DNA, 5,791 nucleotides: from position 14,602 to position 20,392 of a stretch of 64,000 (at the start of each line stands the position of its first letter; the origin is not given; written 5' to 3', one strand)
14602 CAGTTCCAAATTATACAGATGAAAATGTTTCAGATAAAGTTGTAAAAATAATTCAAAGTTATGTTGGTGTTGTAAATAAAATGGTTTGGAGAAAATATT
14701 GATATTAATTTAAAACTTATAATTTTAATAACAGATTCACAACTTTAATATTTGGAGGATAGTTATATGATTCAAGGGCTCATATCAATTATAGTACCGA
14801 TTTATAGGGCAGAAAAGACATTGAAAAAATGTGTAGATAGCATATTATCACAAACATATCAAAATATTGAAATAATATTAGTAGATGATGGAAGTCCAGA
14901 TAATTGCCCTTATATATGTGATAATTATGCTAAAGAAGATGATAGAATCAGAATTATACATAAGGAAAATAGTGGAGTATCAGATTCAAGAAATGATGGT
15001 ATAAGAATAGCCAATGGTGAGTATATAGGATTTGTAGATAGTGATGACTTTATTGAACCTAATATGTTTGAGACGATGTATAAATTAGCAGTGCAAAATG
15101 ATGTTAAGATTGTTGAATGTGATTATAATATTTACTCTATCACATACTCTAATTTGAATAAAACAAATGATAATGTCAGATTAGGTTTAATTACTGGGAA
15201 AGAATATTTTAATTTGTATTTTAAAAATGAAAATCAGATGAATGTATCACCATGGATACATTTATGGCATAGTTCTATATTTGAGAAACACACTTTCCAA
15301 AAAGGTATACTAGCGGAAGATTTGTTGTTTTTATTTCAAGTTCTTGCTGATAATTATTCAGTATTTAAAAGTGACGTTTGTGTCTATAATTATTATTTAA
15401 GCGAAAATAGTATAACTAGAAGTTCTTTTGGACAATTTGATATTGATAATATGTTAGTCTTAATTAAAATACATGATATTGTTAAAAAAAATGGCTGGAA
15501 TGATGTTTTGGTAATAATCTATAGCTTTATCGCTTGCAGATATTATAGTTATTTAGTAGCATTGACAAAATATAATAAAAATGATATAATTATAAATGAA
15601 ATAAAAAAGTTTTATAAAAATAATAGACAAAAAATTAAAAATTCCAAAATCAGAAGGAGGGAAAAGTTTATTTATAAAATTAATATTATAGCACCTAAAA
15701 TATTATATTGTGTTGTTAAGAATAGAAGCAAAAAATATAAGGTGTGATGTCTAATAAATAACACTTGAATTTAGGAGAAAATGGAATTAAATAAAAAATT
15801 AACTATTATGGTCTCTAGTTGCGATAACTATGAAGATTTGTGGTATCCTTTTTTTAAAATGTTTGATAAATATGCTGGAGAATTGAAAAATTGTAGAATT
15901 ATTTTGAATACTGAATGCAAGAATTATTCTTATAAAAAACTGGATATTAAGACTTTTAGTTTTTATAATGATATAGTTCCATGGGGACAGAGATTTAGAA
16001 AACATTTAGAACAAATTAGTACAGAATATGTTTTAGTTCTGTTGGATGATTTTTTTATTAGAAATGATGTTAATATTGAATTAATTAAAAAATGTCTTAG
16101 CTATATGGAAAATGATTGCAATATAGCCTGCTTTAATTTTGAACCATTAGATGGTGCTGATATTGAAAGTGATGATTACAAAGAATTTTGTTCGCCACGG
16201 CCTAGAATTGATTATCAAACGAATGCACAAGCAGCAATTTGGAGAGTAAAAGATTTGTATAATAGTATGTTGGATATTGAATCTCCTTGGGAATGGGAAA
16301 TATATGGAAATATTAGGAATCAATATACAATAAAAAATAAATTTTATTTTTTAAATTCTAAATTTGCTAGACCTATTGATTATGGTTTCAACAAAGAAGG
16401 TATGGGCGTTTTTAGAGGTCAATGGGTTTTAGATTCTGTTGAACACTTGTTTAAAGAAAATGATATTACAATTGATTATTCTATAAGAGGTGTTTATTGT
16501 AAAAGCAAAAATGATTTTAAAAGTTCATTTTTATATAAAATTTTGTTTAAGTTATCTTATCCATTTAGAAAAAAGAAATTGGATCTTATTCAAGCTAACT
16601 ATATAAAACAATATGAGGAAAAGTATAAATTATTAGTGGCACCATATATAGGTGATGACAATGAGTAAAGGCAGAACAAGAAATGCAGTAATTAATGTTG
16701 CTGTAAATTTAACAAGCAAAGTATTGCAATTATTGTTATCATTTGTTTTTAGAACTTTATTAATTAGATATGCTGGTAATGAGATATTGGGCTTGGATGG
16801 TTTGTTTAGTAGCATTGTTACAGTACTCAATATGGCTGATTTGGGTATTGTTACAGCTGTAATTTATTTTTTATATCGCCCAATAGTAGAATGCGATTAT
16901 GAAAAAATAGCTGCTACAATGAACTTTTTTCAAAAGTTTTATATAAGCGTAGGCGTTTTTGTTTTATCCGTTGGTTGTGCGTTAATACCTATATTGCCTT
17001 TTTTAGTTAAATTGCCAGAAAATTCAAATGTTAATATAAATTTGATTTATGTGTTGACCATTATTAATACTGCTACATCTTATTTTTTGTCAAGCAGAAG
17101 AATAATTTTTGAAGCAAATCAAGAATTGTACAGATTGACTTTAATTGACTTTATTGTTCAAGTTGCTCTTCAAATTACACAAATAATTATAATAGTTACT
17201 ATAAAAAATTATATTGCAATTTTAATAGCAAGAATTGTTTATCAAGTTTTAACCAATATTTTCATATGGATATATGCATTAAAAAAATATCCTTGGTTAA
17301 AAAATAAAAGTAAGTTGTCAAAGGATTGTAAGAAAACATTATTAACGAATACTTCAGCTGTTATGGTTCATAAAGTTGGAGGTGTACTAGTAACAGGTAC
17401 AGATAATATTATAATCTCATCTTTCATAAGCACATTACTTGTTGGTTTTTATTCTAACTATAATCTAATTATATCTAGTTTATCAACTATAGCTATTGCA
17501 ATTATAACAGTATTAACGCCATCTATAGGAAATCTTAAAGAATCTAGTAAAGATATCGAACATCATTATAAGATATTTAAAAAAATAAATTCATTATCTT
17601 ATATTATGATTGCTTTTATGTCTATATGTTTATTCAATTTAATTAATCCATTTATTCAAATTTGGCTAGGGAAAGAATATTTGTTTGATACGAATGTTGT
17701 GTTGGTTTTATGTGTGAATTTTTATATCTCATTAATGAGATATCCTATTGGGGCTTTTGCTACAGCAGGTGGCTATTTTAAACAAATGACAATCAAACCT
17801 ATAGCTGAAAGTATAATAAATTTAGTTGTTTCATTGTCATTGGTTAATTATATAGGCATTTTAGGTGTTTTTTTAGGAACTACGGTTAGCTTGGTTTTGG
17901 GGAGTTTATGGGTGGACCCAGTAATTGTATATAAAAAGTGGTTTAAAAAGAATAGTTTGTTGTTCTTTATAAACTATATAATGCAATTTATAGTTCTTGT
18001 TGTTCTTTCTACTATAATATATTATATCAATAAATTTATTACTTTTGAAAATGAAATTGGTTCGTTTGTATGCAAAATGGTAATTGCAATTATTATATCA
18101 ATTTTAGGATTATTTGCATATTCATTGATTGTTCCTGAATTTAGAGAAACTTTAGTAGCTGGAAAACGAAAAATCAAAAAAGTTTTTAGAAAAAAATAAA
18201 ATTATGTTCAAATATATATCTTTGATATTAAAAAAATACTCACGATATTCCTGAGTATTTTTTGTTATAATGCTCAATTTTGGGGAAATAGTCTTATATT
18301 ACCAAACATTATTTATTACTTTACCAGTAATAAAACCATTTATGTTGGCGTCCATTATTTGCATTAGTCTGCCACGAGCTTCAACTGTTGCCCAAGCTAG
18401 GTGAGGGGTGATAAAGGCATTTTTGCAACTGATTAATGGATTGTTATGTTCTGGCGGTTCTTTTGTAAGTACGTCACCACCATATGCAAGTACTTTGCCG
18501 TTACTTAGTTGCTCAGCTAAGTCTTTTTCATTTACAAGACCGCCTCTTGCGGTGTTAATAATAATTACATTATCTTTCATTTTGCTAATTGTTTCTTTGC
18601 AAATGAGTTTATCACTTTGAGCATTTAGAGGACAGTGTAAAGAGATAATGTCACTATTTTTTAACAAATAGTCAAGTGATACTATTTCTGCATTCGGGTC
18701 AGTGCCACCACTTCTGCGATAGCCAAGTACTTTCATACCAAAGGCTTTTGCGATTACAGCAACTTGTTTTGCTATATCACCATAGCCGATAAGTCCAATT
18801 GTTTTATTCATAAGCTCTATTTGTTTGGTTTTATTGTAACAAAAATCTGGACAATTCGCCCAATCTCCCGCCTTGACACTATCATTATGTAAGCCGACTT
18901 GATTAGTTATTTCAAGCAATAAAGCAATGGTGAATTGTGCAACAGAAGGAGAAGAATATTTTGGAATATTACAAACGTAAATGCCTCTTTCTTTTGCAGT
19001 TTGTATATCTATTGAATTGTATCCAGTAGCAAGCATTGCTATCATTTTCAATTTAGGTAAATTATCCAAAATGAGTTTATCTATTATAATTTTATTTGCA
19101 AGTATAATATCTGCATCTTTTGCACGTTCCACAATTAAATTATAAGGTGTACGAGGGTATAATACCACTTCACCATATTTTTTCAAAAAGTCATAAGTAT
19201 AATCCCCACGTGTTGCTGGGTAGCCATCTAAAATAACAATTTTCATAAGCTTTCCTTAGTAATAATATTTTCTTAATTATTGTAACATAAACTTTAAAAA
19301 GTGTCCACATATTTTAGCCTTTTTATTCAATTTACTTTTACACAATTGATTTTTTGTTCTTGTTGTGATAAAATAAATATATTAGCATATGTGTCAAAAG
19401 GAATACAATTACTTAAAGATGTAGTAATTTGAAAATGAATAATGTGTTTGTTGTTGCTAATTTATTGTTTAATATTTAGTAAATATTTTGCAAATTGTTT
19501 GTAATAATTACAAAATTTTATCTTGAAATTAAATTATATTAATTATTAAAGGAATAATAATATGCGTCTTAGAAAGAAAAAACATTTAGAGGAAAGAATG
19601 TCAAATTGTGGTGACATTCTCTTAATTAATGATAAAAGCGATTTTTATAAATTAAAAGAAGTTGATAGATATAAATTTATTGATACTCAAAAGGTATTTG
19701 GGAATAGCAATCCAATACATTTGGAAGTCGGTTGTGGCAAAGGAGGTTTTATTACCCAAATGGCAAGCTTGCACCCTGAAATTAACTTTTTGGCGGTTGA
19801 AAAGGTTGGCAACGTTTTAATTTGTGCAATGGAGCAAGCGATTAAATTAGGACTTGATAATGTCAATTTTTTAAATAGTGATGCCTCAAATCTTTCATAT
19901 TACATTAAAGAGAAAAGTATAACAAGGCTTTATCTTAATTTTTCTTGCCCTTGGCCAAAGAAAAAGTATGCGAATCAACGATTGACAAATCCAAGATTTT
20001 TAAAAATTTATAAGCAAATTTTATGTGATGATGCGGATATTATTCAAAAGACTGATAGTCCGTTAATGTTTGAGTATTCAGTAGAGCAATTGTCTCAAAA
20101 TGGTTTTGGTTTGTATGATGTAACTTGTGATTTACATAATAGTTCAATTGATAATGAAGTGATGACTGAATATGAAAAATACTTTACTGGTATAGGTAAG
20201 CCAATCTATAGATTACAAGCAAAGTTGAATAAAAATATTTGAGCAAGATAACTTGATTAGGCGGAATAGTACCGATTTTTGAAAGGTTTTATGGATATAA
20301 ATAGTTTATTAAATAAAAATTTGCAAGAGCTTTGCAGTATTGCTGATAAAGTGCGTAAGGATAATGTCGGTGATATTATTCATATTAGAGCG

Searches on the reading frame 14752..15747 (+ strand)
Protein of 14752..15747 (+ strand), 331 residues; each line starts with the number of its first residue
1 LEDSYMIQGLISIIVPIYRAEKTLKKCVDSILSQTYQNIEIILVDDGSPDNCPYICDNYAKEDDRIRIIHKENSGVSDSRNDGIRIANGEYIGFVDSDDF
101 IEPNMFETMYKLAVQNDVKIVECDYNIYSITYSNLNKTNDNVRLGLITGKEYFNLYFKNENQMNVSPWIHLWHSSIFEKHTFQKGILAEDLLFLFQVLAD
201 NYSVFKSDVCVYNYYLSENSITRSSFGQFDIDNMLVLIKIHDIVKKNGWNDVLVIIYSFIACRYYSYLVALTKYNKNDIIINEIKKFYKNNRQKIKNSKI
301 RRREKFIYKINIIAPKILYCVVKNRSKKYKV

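Call 20: search_protein_families(library=pfam, proteins=[window:14752-15747:+])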
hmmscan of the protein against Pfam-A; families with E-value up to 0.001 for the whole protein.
window:14752-15747:+ (331 aa): 3 families
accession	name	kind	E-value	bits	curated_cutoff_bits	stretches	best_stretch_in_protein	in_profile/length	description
PF00535.33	Glycos_transf_2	-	3.4e-38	131.7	23.3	1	12-139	1-129/168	Glycosyl transferase family 2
PF10111.15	Glyco_tranf_2_2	-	3e-14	53.6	27.3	1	12-139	1-132/276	Glycosyltransferase like family 2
PF13641.12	Glyco_tranf_2_3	-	7.8e-12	46.1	27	1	11-125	3-123/230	Glycosyltransferase like family 2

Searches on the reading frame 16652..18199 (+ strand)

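Call 20: search_protein_families(library=pfam, proteins=[window:16652-18199:+])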
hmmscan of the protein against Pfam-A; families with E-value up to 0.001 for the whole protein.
window:16652-18199:+ (515 aa): 2 families
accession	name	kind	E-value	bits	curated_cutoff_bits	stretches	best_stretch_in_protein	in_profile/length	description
PF01943.22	Polysacc_synt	-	4.5e-10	39.9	28.2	1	15-294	4-272/274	Polysaccharide biosynthesis protein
PF13440.11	Polysacc_synt_3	-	4.9e-09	36.3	23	1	96-344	53-289/293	Polysaccharide biosynthesis protein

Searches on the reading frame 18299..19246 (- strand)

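Call 20: search_protein_families(library=pfam, proteins=[window:18299-19246:-])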
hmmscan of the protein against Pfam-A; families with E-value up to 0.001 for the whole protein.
window:18299-19246:- (315 aa): 2 families
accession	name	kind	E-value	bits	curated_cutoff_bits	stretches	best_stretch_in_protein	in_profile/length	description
PF02826.25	2-Hacid_dh_C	-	4.8e-53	179.6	25.1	1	107-284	1-178/178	D-isomer specific 2-hydroxyacid dehydrogenase, NAD binding domain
PF00389.36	2-Hacid_dh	-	1.7e-26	92.9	24.6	1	14-314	8-132/134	D-isomer specific 2-hydroxyacid dehydrogenase, catalytic domain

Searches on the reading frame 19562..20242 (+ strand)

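Call 20: search_protein_families(library=pfam, proteins=[window:19562-20242:+])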
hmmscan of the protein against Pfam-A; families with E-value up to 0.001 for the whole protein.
window:19562-20242:+ (226 aa): 3 families
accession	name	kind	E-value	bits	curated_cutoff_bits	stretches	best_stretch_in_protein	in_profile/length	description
PF02390.23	Methyltransf_4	-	1.3e-35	122.8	24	1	50-218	2-173/173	Putative methyltransferase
PF13847.12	Methyltransf_31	-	6.3e-07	29.6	27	1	53-112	7-67/145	Methyltransferase domain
PF13649.12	Methyltransf_25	-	2.6e-05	25.2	27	1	54-121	2-66/97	Methyltransferase domain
